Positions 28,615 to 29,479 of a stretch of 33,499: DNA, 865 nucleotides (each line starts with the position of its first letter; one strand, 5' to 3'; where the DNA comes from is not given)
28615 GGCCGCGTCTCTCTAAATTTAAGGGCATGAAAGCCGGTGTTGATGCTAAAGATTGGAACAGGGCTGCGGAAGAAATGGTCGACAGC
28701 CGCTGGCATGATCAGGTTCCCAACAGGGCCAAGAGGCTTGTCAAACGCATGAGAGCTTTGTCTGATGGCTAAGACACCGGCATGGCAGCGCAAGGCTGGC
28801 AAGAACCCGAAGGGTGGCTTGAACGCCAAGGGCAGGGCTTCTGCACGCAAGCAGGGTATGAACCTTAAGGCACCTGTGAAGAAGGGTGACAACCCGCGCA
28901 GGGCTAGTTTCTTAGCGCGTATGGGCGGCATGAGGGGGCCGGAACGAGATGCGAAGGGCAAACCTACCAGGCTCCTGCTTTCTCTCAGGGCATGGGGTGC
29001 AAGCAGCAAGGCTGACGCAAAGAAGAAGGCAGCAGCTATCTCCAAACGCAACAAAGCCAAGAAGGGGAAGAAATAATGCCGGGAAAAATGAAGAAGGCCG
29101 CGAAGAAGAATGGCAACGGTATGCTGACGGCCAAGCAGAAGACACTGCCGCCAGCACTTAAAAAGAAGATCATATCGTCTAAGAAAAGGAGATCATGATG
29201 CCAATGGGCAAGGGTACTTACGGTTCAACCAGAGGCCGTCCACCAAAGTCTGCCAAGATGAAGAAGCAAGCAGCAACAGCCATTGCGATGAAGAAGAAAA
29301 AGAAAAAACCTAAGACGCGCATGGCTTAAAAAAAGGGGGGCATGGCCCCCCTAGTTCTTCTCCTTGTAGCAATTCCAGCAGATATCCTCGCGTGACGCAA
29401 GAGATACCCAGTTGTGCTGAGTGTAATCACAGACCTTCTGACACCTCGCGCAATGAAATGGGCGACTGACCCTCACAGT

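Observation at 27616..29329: Array of seven translationally coupled, extremely cationic mini-proteins bracketing the endolysin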

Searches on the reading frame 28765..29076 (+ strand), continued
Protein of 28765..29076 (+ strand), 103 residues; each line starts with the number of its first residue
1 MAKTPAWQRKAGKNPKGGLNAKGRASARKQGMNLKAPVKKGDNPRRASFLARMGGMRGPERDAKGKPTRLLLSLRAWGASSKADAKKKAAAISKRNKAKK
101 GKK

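Call 108: find_related_loci(query=A1, collection=genome_contigs, flank=6000)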
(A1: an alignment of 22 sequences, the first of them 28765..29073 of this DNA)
Query A1 (103 aa) in genome_contigs; peptide patterns used: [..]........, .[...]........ (x = any residue, [..] = any of these).
77 stretches matched a pattern; 32 encode a relative of the query (tblastn E <= 1e-3); 32 distinct loci.
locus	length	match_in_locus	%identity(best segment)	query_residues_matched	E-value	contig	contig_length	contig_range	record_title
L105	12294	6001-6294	80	1-99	3e-45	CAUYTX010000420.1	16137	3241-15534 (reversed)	Gammaproteobacteria bacterium strain CCP3-SC1AL1 genome assembly, contig: CCP3SC1AL1_Contig_47, whole genome shotgun seq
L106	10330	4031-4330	86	1-100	2e-43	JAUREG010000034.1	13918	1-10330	MAG: Acidimicrobiales bacterium isolate SFB_3D_10_8 NODE_35_length_13918_cov_11.656383, whole genome shotgun sequence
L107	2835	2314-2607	77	1-99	5e-43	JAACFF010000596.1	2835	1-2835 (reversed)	MAG: Chloroflexota bacterium isolate bin.33 scaffold_39586, whole genome shotgun sequence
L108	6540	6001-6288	78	1-95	9e-43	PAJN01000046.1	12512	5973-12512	MAG: Methanobacteriota archaeon isolate SAT94 162036, whole genome shotgun sequence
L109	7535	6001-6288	78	1-95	3e-42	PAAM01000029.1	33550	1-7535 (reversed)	MAG: Rhodobiaceae bacterium isolate NAT146 28974, whole genome shotgun sequence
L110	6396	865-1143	81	1-92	2e-42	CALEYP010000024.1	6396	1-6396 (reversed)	MAG TPA_asm: uncultured Alphaproteobacteria bacterium isolate SRR7515929_bin.45_CONCOCT_v1.1_MAG genome assembly, contig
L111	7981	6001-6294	82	1-100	1e-41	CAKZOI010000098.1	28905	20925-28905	MAG TPA_asm: uncultured Opitutae bacterium isolate ERR2094175_bin.4_CONCOCT_v1.1_MAG genome assembly, contig: ERZ650154.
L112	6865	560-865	72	2-102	2e-41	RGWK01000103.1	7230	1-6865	MAG: Gammaproteobacteria bacterium isolate WB9_1A_092 contig_100_102, whole genome shotgun sequence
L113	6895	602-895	83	2-97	4e-41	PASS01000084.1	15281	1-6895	MAG: Candidatus Neomarinimicrobiota bacterium isolate SAT176 242282, whole genome shotgun sequence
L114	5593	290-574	79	1-96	2e-39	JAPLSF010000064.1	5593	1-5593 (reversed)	MAG: Proteobacteria bacterium isolate LacPavin_0920_SED3_MAG_66_26 LacPavin_0920_SED3_scaffold_442609, whole genome shot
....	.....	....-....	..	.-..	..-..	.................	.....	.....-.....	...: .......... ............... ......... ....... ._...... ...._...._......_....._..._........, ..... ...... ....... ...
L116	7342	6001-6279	73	4-97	6e-39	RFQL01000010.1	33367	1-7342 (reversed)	MAG: Burkholderiaceae bacterium isolate WB4_2_1091 contig_100_9, whole genome shotgun sequence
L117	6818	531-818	78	3-99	2e-38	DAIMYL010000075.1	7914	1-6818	MAG TPA_asm: Steroidobacteraceae bacterium isolate CTOTU1237 NODE_7544_length_7914_cov_50.654663, whole genome shotgun s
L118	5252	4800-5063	77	13-99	9e-38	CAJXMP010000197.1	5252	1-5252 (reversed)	MAG TPA_asm: uncultured Lewinella sp. isolate SRR4030075_bin.52_MetaBAT_v2.12.1_MAG genome assembly, contig: NODE_8120_l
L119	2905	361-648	84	3-99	4e-37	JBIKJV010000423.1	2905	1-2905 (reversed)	MAG: Phycisphaerales bacterium isolate ME2014-07-04_3300034018_group5_bin62 Rohwer_bin1603_scaffold_56995_c1, whole geno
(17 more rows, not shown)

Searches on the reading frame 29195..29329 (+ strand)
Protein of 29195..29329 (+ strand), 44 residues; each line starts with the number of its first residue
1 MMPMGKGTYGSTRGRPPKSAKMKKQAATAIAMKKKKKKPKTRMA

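Call 3: search_protein_families(library=pfam, max_evalue=1, proteins=[window:29195-29329:+])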
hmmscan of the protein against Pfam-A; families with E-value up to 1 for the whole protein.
window:29195-29329:+ (44 aa): 0 families

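Call 4: search_protein_families(library=phrogs, max_evalue=1, proteins=[window:29195-29329:+])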
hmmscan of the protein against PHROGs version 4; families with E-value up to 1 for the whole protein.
window:29195-29329:+ (44 aa): 1 family
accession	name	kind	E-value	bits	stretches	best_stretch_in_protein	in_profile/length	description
phrog_29980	-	unknown function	0.0038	18.9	1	12-35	10-33/75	-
